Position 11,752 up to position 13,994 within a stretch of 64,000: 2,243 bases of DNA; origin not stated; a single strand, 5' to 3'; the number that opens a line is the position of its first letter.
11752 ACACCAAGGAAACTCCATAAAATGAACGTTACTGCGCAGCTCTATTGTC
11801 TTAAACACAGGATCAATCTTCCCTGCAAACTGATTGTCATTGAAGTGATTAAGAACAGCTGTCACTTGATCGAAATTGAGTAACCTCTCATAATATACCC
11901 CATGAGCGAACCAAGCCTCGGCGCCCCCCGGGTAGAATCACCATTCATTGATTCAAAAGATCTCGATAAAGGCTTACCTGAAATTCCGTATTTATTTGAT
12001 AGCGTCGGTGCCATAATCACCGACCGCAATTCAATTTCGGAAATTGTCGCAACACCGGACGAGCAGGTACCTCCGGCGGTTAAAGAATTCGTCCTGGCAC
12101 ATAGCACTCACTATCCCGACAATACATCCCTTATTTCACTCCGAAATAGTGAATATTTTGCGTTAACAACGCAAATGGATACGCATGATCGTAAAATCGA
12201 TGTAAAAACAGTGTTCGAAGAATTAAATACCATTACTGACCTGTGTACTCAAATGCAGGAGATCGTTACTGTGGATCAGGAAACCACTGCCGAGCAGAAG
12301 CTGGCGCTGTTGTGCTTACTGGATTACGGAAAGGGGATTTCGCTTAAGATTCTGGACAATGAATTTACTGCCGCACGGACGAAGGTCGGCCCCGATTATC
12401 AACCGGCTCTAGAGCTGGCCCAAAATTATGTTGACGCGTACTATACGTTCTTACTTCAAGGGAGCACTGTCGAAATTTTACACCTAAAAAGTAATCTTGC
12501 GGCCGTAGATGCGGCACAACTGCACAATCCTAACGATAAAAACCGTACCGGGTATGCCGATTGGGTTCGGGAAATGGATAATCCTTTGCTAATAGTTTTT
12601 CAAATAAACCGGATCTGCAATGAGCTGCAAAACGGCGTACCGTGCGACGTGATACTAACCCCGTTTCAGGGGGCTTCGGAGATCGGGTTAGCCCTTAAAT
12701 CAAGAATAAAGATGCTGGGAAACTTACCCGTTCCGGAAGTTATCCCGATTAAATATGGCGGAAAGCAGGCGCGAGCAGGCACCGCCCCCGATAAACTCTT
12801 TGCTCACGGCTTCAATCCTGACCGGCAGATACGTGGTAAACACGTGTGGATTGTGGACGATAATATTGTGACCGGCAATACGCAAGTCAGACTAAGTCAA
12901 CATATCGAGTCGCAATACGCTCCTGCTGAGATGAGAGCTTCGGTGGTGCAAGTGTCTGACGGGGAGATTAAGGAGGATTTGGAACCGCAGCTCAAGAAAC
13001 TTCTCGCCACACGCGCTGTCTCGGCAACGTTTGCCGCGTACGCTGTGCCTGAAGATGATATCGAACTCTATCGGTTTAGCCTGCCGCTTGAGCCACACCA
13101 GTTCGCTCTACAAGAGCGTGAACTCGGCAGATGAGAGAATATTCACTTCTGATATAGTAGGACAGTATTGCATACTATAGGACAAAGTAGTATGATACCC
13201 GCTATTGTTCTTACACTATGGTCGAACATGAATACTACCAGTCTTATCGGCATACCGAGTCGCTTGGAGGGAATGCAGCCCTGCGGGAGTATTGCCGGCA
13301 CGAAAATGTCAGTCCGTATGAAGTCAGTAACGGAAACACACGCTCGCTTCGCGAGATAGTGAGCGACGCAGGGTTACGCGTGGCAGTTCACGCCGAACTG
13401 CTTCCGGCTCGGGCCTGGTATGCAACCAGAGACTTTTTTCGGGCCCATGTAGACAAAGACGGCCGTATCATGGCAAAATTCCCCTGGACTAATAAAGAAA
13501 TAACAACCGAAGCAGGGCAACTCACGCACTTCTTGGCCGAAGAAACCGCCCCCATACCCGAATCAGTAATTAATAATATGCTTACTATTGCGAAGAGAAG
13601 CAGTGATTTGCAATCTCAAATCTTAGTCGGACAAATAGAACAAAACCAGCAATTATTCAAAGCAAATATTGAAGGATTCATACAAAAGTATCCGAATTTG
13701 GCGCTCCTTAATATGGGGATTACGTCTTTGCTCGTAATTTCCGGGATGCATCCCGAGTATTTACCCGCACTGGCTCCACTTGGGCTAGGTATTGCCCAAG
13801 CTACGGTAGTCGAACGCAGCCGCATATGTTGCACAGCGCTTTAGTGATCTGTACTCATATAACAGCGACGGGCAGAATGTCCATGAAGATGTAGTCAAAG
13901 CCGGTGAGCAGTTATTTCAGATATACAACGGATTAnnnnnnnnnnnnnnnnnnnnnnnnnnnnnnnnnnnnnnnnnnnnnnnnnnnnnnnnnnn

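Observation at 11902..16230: Uncharacterised three-gene island: PRTase-domain fusion protein, hypothetical protein, and ABC-NBD protein with 230-aa N-terminal and 320-aa C-terminal extensions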

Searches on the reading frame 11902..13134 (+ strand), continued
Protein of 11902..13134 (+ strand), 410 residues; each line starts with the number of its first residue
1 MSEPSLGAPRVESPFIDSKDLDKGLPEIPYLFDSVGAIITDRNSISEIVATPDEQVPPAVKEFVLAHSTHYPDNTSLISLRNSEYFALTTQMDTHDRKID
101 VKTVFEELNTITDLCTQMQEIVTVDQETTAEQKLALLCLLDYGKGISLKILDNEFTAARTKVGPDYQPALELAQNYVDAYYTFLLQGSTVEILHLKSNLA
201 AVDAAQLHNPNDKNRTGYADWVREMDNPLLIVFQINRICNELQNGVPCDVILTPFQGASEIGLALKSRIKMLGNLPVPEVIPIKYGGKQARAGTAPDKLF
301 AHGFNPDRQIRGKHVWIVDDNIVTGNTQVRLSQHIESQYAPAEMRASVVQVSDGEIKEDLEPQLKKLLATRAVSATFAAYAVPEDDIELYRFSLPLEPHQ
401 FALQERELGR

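Call 79: fold_search(model_id=the predicted structure, library=pdb)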
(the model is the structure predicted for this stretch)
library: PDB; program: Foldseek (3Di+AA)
matches with E <= 10: 635; with E <= 0.001: 0
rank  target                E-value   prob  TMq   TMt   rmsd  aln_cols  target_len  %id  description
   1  3ggc_A                1.3e-03  1.00  0.23  0.41   3.8       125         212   24  Human hypoxanthine-guanine phosphoribosyltransferase in complex with 9-(2-phosphonoethoxyethyl)hypoxanthine (released 2009-08-18)
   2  4p83_D                3.9e-03  1.00  0.23  0.47   4.8       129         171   22  Structure of engineered PyrR protein (PURPLE PyrR) (released 2014-12-17)
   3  4trb_A                4.2e-03  0.99  0.22  0.37  12.8       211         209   14  Sulfolobus solfataricus adenine phosphoribosyltransferase (released 2014-07-30)
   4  4p83_A                7.5e-03  1.00  0.23  0.50   4.0       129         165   20  Structure of engineered PyrR protein (PURPLE PyrR) (released 2014-12-17)
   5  4p3k                  1.1e-02  1.00  0.22  0.44   6.0       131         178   22  Structure of ancestral PyrR protein (PLUMPyrR) (released 2014-12-17)
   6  6bnj_B                1.3e-02  1.00  0.21  0.39   3.5       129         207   21  Human hypoxanthine guanine phosphoribosyltransferase in complex with [3R,4R]-4-guanin-9-yl-3-((R)-2-hydroxy-2-phosphon (released 2017-12-06)
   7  2igb_B                1.3e-02  1.00  0.21  0.44   4.8       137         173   18  Crystal Structure of PyrR, The Regulator Of The Pyrimidine Biosynthetic Operon In Bacillus caldolyticus, UMP-bound for (released 2007-09-25)
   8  4p86_C                1.5e-02  0.99  0.21  0.43   5.6       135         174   20  Structure of PyrR protein from Bacillus subtilis with GMP (released 2014-12-17)
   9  4p86_A                1.5e-02  0.99  0.20  0.41   5.9       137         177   20  Structure of PyrR protein from Bacillus subtilis with GMP (released 2014-12-17)
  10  2igb_A                1.8e-02  1.00  0.22  0.47   4.4       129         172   21  Crystal Structure of PyrR, The Regulator Of The Pyrimidine Biosynthetic Operon In Bacillus caldolyticus, UMP-bound for (released 2007-09-25)
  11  4p84                  2.1e-02  0.99  0.21  0.42   5.8       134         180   20  Structure of engineered PyrR protein (VIOLET PyrR) (released 2014-12-17)
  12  4p81_B                2.2e-02  1.00  0.22  0.47   4.2       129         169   19  Structure of ancestral PyrR protein (AncORANGEPyrR) (released 2014-12-17)
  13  3gep_B                2.3e-02  1.00  0.21  0.37   4.9       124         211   23  Human hypoxanthine guanine phosphoribosyltranserfase in complex with (S)-9-(3-hydroxy-2-phosphonylmethoxypropyl)guanin (released 2009-08-18)
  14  1a3c                  2.4e-02  1.00  0.22  0.48   4.6       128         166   16  PYRR, THE BACILLUS SUBTILIS PYRIMIDINE BIOSYNTHETIC OPERON REPRESSOR, DIMERIC FORM (released 1998-08-05)
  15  4p82                  2.9e-02  0.99  0.21  0.42   5.9       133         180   19  Structure of PyrR protein from Bacillus subtilis (released 2014-12-17)
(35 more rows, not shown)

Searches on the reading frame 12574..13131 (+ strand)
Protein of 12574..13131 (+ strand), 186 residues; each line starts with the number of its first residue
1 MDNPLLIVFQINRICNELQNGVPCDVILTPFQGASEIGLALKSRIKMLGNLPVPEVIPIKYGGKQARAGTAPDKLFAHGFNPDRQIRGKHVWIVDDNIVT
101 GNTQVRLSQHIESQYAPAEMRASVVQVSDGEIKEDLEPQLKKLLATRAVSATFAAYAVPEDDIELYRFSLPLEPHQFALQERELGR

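Call 69: search_solved_structures(query=A3, max_evalue=10, show_alignments=4)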
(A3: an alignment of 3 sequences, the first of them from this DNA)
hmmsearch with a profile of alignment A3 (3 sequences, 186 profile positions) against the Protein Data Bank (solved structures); distinct sequences matched with E-value up to 10: 35.
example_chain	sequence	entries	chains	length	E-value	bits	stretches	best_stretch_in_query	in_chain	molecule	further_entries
6aqo_A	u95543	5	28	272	0.001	22.1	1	83-145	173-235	Hypoxanthine-guanine phosphoribosyltransferase | Hypoxanthine-guanine phosphoribosyltransferase, putative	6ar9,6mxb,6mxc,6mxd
7scr_A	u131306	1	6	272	0.001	22.1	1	83-145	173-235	Hypoxanthine-guanine phosphoribosyltransferase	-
2jbh_A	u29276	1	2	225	0.026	17.5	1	7-128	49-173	PHOSPHORIBOSYLTRANSFERASE DOMAIN-CONTAINING PROTEIN 1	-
8fwy_A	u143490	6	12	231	0.048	16.6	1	66-128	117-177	Hypoxanthine-guanine phosphoribosyltransferase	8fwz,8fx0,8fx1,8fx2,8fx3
2qjs_A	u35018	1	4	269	0.068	16.1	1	20-68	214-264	Metallo-beta-lactamase L1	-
2qin_A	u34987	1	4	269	0.068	16.1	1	20-68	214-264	Metallo-beta-lactamase L1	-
1sml_A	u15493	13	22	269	0.068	16.1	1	20-68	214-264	PROTEIN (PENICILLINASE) | Metallo-beta-lactamase L1 | Metallo-beta-lactamase L1 type 3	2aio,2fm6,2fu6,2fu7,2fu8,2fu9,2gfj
5evb_A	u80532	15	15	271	0.069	16.1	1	20-68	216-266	Metallo-beta-lactamase L1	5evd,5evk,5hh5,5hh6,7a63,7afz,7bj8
8hxi_A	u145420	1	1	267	0.073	16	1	20-68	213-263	Metallo-beta-lactamase L1 type 3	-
8hxe_A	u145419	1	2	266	0.081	15.9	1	20-68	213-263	Metallo-beta-lactamase L1 type 3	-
8hxi_B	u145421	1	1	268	0.081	15.9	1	20-68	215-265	Metallo-beta-lactamase L1 type 3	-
4qri_A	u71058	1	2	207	0.25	14.3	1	52-121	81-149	Hypoxanthine-guanine-xanthine phosphoribosyltransferase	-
6fsp_A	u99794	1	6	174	0.41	13.6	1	67-113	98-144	PRPP-binding protein, adenine/guanine phosphoribosyltransferase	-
5zgo_A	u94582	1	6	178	0.43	13.5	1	67-113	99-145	Adenine phosphoribosyltransferase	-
6u0y_A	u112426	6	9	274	0.45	13.5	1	20-68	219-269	Putative metallo-beta-lactamase l1 (Beta-lactamase type ii) (Ec 3.5.2.6) (Penicillinase)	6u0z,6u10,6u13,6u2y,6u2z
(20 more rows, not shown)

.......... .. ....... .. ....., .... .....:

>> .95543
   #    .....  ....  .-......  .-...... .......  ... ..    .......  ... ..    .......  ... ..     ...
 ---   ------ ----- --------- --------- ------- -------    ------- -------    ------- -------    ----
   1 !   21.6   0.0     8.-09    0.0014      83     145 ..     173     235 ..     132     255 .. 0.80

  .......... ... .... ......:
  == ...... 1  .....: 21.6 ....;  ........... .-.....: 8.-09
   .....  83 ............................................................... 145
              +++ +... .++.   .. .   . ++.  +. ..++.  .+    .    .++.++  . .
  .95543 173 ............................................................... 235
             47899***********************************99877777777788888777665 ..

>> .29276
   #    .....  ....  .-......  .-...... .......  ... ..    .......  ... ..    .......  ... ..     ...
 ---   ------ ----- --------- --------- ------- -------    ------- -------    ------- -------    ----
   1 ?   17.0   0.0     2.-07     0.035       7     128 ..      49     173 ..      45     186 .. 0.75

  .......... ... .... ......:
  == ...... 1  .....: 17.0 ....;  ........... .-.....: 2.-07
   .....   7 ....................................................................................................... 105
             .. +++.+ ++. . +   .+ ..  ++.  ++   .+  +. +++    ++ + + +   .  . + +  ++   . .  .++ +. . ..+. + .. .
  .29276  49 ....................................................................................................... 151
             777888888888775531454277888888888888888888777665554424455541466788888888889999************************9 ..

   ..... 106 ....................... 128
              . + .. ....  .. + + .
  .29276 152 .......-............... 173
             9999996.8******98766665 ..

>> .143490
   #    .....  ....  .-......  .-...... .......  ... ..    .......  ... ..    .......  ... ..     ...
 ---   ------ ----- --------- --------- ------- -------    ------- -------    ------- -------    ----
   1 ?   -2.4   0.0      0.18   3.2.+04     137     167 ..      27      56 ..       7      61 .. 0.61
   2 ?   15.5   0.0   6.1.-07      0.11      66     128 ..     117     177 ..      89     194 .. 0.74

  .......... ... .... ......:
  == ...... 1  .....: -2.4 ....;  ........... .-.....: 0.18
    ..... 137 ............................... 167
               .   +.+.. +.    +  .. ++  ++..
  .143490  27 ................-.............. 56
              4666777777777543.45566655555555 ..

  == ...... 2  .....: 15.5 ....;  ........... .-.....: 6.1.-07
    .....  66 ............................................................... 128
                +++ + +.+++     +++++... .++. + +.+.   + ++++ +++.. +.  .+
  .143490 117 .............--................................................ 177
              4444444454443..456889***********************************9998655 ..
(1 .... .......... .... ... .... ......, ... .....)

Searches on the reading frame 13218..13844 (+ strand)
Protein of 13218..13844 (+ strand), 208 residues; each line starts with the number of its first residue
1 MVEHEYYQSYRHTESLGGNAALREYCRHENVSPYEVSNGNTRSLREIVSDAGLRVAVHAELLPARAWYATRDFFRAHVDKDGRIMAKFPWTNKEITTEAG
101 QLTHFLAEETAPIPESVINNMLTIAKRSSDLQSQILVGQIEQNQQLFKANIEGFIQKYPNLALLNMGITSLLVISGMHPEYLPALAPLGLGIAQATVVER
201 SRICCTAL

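Call 3: search_protein_families(library=pfam, proteins=[window:13218-13844:+], max_evalue=1)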
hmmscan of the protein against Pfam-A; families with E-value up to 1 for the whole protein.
window:13218-13844:+ (208 aa): 0 families

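Call 4: search_protein_families(library=padloc, proteins=[window:13218-13844:+], max_evalue=1)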
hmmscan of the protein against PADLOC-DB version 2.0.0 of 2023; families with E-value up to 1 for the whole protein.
window:13218-13844:+ (208 aa): 0 families

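Call 5: search_protein_families(library=ncbifam, proteins=[window:13218-13844:+], max_evalue=1)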
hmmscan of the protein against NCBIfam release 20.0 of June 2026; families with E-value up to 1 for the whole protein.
window:13218-13844:+ (208 aa): 1 family
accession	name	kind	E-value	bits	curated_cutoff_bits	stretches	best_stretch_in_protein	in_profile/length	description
NF003159.0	PRK04132.1-4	equivalog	0.028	12.4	999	1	12-87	216-282/852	replication factor C small subunit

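Call 15: find_homologous_proteins(query=window:13218-13844:+)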
Query window:13218-13844:+ (208 aa): 1 proteins with E <= 0.001 among 247 candidates.
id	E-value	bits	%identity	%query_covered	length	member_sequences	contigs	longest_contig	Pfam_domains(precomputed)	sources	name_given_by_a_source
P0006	6.6e-134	462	100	100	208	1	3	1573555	-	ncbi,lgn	-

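Call 37: search_protein_families(library=phrogs, proteins=[window:13218-13844:+], max_evalue=1)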
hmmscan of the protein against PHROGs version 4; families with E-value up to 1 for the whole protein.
window:13218-13844:+ (208 aa): 2 families
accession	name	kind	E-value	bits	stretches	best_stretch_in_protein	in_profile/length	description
phrog_25551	-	DNA, RNA and nucleotide metabolism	0.28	12.8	0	10-43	4-35/94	homing endonuclease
phrog_20546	-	unknown function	0.35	12.2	1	93-170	13-82/172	-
